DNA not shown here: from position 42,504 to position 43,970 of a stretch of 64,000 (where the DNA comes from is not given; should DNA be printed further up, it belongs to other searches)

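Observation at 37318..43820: Fur-box-preceded six-gene operon: hemP, imelysin, DUF1111 dihaem protein, imelysin-like, DUF1513, cytochrome c peroxidase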

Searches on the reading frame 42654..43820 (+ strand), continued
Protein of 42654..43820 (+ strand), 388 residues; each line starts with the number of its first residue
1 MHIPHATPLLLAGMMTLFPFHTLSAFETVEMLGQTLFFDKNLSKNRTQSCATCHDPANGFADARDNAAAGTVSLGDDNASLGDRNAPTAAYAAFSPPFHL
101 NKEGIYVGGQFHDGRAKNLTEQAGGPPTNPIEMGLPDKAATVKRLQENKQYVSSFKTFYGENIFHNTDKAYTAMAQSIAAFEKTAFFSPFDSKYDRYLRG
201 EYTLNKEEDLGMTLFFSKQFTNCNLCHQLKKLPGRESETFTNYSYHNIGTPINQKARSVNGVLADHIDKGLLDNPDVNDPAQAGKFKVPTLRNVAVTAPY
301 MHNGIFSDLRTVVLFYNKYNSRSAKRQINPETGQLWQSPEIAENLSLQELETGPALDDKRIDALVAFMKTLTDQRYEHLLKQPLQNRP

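Call 77: search_protein_families(library=pfam, proteins=[L104:10102-11958:+, L138:8085-8786:+, L154:10213-11013:+, L121:13879-16029:-, L157:10535-11797:-, L145:8225-8941:+, L114:2629-3291:-, L095:2252-3871:+, L100:10342-12000:+], max_evalue=0.001)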
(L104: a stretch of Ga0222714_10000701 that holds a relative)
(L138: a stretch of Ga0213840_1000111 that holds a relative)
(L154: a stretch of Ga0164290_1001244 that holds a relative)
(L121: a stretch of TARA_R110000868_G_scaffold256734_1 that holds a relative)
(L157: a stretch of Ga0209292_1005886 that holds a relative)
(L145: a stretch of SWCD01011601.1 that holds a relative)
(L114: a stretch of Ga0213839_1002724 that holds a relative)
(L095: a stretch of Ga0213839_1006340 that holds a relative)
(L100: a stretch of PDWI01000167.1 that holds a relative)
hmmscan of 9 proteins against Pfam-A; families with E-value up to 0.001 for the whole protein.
L104:10102-11958:+ (619 aa): 1 family
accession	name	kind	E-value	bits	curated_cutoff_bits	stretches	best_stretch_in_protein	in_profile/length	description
PF00488.27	MutS_V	-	2.1e-24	87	30.2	1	416-552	2-137/188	MutS domain V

L138:8085-8786:+ (234 aa): 1 family
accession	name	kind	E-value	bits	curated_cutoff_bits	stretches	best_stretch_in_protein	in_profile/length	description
PF01464.25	SLT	-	3e-27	95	21.3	1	121-218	2-107/117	Transglycosylase SLT domain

L154:10213-11013:+ (267 aa): 4 families
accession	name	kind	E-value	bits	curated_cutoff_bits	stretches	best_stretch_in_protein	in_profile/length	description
PF13561.12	adh_short_C2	-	3.8e-57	194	27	1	28-263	1-234/236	Enoyl-(Acyl carrier protein) reductase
PF00106.31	adh_short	-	6e-49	166.6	26.6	1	23-211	2-188/195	short chain dehydrogenase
PF08659.16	KR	-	3e-16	60.3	22.6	1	24-182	3-159/180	KR domain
PF01370.27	Epimerase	-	6e-05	23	20.9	1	24-93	1-63/240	NAD dependent epimerase/dehydratase family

L121:13879-16029:- (717 aa): 3 families
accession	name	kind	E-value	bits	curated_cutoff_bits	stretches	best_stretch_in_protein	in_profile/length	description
PF02683.22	DsbD_TM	-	5.4e-21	75.3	27.1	1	315-527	3-215/219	Cytochrome C biogenesis protein transmembrane domain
PF13899.12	Thioredoxin_7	-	2.4e-18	66.5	27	1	608-692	4-83/83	Thioredoxin-like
PF11412.14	DsbD_N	-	2.8e-16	60.1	25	1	49-153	15-110/119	Thiol:disulfide interchange protein DsbD, N-terminal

L157:10535-11797:- (421 aa): 1 family
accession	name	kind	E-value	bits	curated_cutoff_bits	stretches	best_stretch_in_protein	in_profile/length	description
PF00528.27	BPD_transp_1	-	6.7e-15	55.7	26.4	1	158-414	1-174/184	Binding-protein-dependent transport system inner membrane component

L145:8225-8941:+ (239 aa): 1 family
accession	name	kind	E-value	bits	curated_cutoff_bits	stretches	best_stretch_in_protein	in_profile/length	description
PF09929.15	DUF2161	-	2.2e-35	121.8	27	1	101-212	3-117/118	Putative PD-(D/E)XK phosphodiesterase (DUF2161)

L114:2629-3291:- (221 aa): 1 family
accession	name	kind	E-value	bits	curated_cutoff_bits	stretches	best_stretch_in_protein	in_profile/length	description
PF04403.18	PqiA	-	1.3e-57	194.5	23.8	1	52-208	1-155/156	Paraquat-inducible protein A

L095:2252-3871:+ (540 aa): 2 families
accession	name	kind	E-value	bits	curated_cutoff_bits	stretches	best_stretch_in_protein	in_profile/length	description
PF02470.25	MlaD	-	1e-35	122.2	25.1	3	42-133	2-81/81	MlaD protein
PF04108.17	ATG17_like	-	2.4e-05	24.4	43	1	410-524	71-193/355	Autophagy protein ATG17-like domain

L100:10342-12000:+ (553 aa): 8 families
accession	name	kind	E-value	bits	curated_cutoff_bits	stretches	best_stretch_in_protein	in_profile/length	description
PF00005.33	ABC_tran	-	1.4e-55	188.1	25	2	340-472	2-137/137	ABC transporter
PF12848.13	ABC_tran_Xtn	-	5e-13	49.4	25.9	1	230-303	1-76/85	ABC transporter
PF13304.12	AAA_21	-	2.3e-12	48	27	0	158-223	238-304/304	AAA domain, putative AbiEii toxin, Type IV TA system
PF02463.25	SMC_N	-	8e-06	25.9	40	0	29-222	22-202/220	RecF/RecN/SMC N terminal domain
PF13555.12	AAA_29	-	9.1e-05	22.6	27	0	339-366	12-39/61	P-loop containing region of AAA domain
PF01926.29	MMR_HSR1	-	0.00016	22.2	21.9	0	352-373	2-23/113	50S ribosome-binding GTPase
PF13521.12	AAA_28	-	0.00049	20.8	27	0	354-393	4-39/164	AAA domain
PF13558.12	SbcC_Walker_B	-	0.00096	19.8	27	0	159-205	29-88/90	SbcC/RAD50-like, Walker B motif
